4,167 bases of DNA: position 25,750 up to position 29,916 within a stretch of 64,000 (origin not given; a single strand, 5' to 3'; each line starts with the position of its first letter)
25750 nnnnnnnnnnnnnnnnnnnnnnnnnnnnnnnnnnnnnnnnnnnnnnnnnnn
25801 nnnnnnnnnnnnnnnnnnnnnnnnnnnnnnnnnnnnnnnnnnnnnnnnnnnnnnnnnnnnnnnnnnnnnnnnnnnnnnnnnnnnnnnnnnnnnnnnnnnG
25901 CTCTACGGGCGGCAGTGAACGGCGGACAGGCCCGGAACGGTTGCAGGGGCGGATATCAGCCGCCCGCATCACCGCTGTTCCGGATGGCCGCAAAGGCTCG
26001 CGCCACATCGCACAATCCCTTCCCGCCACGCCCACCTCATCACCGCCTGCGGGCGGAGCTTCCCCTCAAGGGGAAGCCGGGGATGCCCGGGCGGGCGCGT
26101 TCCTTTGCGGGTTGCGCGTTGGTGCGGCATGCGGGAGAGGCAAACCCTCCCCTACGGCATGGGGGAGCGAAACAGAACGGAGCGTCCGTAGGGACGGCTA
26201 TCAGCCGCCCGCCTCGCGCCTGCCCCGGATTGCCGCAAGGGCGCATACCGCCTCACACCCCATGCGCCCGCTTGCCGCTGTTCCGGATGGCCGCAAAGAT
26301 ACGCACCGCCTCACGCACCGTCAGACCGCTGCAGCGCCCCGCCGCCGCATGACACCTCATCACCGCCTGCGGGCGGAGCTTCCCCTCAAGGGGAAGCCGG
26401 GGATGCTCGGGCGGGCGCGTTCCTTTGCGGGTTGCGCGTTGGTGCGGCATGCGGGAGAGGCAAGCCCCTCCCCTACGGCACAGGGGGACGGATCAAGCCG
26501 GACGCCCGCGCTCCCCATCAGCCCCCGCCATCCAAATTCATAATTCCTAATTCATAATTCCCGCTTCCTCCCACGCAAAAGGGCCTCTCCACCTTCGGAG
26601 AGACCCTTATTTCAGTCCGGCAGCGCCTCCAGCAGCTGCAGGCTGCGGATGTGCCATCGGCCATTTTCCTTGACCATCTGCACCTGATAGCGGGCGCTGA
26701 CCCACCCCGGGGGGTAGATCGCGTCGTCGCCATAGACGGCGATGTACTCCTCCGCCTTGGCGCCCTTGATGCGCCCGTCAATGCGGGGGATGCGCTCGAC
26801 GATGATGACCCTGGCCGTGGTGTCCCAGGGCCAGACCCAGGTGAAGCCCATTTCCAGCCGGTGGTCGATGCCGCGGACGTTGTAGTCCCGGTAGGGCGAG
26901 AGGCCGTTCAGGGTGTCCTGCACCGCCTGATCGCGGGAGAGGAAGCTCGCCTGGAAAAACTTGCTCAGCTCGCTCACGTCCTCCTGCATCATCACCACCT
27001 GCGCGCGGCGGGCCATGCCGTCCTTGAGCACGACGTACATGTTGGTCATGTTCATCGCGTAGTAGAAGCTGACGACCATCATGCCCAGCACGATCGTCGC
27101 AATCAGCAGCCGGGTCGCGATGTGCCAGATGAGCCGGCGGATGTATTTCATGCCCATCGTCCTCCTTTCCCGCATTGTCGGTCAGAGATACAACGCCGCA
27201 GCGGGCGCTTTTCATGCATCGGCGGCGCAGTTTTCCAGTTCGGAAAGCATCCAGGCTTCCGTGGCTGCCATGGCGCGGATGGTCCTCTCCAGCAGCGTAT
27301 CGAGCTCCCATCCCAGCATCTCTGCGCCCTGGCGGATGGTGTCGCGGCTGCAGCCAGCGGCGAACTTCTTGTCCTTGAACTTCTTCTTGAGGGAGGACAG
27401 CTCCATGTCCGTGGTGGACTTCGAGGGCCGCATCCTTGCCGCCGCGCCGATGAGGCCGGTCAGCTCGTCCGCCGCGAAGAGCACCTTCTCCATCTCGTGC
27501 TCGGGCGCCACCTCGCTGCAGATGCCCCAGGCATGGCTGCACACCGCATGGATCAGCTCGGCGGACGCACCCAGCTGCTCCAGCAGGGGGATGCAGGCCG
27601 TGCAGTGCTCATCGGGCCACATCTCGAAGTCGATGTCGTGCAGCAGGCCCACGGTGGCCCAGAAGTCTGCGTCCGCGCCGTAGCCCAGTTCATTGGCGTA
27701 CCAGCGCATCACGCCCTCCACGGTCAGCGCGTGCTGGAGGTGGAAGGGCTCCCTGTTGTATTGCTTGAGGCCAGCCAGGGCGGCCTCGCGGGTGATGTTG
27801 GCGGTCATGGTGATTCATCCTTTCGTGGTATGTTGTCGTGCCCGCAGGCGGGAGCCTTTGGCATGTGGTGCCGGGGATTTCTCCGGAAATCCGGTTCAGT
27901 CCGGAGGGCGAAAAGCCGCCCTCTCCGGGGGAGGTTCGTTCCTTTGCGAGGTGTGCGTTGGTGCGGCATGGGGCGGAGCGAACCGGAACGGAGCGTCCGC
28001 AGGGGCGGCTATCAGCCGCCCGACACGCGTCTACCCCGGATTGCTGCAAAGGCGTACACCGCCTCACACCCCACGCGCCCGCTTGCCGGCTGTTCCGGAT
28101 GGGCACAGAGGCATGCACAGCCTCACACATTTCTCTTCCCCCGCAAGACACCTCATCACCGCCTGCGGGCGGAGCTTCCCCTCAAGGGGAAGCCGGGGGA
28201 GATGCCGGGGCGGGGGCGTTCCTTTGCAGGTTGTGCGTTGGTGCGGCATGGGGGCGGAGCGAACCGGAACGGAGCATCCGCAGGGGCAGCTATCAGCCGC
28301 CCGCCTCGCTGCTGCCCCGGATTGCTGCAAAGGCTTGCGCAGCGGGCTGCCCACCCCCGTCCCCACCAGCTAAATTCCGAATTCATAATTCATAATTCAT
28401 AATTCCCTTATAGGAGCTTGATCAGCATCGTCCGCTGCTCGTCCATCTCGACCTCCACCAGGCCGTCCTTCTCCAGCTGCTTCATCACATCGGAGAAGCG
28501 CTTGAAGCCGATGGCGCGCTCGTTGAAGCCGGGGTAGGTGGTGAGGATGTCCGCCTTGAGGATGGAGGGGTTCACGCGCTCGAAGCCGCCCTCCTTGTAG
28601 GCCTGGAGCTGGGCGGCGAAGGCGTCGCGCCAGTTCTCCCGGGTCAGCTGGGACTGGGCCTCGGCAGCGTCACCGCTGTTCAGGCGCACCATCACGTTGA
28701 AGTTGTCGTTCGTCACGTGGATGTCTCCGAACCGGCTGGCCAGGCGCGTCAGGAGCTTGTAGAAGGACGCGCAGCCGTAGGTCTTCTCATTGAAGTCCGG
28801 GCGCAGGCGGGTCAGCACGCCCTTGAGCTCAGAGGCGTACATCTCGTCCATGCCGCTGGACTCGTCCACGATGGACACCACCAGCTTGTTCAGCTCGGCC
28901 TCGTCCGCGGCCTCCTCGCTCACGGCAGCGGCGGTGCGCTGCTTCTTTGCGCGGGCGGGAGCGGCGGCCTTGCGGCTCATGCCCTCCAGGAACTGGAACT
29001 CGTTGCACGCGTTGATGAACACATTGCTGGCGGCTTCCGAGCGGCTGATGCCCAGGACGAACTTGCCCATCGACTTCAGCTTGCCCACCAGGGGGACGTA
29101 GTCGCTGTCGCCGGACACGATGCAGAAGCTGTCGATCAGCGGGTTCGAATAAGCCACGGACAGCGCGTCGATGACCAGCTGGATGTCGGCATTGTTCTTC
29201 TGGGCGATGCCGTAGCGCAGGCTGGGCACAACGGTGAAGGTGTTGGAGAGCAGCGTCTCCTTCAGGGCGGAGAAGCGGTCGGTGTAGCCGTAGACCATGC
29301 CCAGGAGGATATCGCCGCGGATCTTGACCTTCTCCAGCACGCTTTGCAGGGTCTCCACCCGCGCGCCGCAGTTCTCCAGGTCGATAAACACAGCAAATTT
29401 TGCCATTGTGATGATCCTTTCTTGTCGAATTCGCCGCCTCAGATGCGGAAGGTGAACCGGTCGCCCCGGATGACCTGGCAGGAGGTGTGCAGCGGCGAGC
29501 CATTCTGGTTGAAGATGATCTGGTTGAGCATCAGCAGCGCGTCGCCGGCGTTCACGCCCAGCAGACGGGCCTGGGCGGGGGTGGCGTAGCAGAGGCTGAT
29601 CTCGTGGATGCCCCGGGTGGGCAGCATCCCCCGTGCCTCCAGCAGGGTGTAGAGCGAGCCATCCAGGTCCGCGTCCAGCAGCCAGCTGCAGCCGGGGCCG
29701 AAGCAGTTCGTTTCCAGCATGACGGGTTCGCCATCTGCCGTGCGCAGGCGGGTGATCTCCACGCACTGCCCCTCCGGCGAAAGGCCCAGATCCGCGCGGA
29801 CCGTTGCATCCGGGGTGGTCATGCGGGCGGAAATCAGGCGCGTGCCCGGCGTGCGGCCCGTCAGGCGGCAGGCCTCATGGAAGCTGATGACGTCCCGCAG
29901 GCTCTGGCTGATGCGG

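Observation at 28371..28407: AT-rich 25-35 nt module positioned at or just after stop codons, oriented with the upstream gene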

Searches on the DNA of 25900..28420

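Call 58: search_rna_families(source=window, start=25900, end=28420, threshold=evalue, max_evalue=1)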
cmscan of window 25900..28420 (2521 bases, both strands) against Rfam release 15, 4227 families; matches with E-value up to 1: 1.
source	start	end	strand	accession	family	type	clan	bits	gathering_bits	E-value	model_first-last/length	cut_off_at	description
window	26443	26482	-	RF02814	Sso133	Gene; sRNA;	-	22.9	44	0.2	23-66/73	no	Sulfolobus sRNA133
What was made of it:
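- On Rfam-curated RNA families: Nothing credible appears in 25900-28420 at E up to 1 (call 58).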

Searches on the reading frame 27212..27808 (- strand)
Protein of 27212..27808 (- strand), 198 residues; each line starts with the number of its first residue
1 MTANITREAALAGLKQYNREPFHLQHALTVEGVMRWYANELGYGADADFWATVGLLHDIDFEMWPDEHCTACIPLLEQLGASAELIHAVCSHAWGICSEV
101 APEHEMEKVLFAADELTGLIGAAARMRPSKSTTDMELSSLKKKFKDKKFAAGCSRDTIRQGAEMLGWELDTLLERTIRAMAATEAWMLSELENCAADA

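Call 11: search_protein_families(library=pfam, proteins=[window:27212-27808:-])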
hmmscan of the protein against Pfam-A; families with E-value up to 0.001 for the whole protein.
window:27212-27808:- (198 aa): 1 family
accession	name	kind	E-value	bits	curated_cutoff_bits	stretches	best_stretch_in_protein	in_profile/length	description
PF01966.28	HD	-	0.00094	19.9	22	0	25-93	3-86/116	HD domain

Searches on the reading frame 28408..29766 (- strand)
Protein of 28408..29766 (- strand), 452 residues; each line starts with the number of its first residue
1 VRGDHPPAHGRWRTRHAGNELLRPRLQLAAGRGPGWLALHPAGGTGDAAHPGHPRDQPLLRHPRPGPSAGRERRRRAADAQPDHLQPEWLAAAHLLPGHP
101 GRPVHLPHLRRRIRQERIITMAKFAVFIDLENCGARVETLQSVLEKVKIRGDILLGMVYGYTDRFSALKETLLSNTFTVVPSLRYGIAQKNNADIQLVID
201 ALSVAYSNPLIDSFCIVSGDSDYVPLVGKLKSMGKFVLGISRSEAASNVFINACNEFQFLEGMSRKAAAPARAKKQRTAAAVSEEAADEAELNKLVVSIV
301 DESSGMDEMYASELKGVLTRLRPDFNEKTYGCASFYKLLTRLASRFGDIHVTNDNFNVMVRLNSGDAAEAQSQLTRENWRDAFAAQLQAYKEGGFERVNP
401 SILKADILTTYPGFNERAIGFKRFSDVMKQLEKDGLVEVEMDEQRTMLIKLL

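Call 11: search_protein_families(library=pfam, proteins=[window:28408-29766:-])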
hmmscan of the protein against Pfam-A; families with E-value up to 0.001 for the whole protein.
window:28408-29766:- (452 aa): 2 families
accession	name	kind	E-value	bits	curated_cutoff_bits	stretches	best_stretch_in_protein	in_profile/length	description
PF01936.24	NYN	-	2e-26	93.7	24.2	1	123-261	1-145/145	NYN domain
PF12872.13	OST-HTH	-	1.1e-07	32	23.8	0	308-340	20-53/71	OST-HTH/LOTUS domain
